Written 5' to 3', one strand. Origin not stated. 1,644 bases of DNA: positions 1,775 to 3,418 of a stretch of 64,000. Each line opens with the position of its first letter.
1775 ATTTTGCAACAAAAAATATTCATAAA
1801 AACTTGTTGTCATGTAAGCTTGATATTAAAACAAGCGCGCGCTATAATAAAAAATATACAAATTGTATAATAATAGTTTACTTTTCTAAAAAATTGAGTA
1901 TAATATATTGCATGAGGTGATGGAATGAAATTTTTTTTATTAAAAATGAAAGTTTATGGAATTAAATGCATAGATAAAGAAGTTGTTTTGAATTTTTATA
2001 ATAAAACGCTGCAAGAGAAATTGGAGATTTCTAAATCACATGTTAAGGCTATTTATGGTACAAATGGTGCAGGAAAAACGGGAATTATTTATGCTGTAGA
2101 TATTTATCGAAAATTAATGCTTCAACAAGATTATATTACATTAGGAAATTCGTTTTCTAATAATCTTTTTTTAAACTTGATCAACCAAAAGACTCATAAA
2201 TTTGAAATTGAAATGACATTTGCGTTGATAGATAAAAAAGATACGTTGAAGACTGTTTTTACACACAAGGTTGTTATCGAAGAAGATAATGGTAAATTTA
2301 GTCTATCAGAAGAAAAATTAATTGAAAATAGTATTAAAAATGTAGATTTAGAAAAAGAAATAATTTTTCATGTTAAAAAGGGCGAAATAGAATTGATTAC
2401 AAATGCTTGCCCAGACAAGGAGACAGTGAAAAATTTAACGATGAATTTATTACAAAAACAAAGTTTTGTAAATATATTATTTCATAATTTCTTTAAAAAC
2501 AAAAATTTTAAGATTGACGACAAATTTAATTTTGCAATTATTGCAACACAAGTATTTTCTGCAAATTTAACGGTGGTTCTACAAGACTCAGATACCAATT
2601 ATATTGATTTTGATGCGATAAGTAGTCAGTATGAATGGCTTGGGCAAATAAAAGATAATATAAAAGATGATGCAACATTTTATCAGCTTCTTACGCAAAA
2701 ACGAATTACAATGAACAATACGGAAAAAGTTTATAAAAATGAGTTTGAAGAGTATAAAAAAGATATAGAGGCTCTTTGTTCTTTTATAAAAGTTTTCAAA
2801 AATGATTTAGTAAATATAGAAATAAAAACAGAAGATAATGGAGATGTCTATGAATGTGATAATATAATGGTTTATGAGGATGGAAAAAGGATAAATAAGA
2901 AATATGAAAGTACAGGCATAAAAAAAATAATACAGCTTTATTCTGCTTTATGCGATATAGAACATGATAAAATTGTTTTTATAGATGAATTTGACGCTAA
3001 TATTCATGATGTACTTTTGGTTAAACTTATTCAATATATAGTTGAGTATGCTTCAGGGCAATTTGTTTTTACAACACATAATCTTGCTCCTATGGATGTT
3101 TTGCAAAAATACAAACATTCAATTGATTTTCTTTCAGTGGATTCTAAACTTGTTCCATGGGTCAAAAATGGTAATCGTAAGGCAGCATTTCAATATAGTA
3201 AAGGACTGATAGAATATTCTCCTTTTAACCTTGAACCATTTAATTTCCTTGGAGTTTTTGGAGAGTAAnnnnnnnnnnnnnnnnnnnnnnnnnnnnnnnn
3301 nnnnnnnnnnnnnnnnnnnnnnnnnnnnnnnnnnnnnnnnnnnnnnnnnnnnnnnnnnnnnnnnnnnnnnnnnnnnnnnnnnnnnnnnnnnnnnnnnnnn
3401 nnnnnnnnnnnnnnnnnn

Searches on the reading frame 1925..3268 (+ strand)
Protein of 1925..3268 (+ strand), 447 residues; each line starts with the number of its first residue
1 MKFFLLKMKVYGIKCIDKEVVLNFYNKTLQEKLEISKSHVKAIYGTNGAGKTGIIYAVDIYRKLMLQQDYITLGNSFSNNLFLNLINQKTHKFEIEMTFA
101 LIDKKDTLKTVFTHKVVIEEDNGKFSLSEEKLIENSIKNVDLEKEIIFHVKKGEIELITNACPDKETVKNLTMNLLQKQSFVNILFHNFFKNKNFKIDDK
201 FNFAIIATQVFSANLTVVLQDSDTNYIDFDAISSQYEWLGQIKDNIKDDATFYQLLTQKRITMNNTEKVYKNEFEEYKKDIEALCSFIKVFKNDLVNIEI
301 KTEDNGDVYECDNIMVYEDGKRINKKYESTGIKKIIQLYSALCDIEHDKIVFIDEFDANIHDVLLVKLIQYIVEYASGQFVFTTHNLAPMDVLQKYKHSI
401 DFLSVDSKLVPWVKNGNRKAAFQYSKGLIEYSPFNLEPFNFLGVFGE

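Call 3: search_protein_families(library=padloc, proteins=[window:1925-3268:+], max_evalue=0.01)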
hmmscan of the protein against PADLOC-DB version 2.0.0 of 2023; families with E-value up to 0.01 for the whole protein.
window:1925-3268:+ (447 aa): 17 families
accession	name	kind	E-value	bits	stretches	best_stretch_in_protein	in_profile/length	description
PDLC02335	AbiLi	-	2.2e-27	94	1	3-397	48-245/326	AbiLi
PDLC02980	AriA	-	3.9e-13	48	1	42-387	3-300/304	-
PDLC04135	mad3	-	1.3e-09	36.1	1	329-392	265-329/374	mads_3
PDLC04149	HEC-04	-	2.9e-07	27.5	1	334-393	218-280/494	-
PDLC04393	PDC-M07A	-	4e-06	24.1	1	42-397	25-360/435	-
PDLC00271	PtuA1|PtuA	-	7.2e-06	23.8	1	30-386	16-318/421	AAA ATPase domain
PDLC00301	PtuA1|PtuA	-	1.2e-05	22.5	1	6-60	4-57/429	AAA ATPase domain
PDLC04570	PDC-M31A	-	7.2e-05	20.1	1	340-406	281-353/395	-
PDLC00269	PtuA1|PtuA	-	0.00013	19.3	0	5-110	3-97/446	AAA ATPase domain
PDLC04175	HEC-01A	-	0.00014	19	1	32-180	19-155/363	-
PDLC00096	GajA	-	0.00023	18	1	37-121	23-102/630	AAA ATPase domain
PDLC04392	PDC-M07A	-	0.0003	18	1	40-395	23-356/432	-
PDLC04183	HEC-01A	-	0.00041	17.5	0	301-394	256-352/402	-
PDLC04178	HEC-01A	-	0.0015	15.6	1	39-191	29-172/399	-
PDLC04390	PDC-M07A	-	0.0022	15.1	1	280-394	124-242/321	-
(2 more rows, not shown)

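Call 4: search_protein_families(library=pfam, proteins=[window:1925-3268:+], max_evalue=0.01)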
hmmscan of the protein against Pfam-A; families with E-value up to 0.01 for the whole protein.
window:1925-3268:+ (447 aa): 3 families
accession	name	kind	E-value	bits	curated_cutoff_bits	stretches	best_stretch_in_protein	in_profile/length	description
PF13304.12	AAA_21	-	2.1e-11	44.9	27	1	42-387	3-300/304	AAA domain, putative AbiEii toxin, Type IV TA system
PF00005.33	ABC_tran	-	0.00056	21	25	0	32-140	5-92/137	ABC transporter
PF02463.25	SMC_N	-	0.00078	19.4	40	1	30-389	16-201/220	RecF/RecN/SMC N terminal domain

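Call 6: search_protein_families(library=ncbifam, proteins=[window:1925-3268:+], max_evalue=0.01)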
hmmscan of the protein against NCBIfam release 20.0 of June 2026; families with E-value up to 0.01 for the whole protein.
window:1925-3268:+ (447 aa): 2 families
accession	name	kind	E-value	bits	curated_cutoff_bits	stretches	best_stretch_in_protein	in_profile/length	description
TIGR00611.2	recf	equivalog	6.1e-05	22.3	172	1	31-115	13-88/339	DNA replication/repair protein RecF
NF008355.0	PRK11144.1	equivalog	0.0086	15.1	434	0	26-60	12-46/353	molybdenum ABC transporter ATP-binding protein ModC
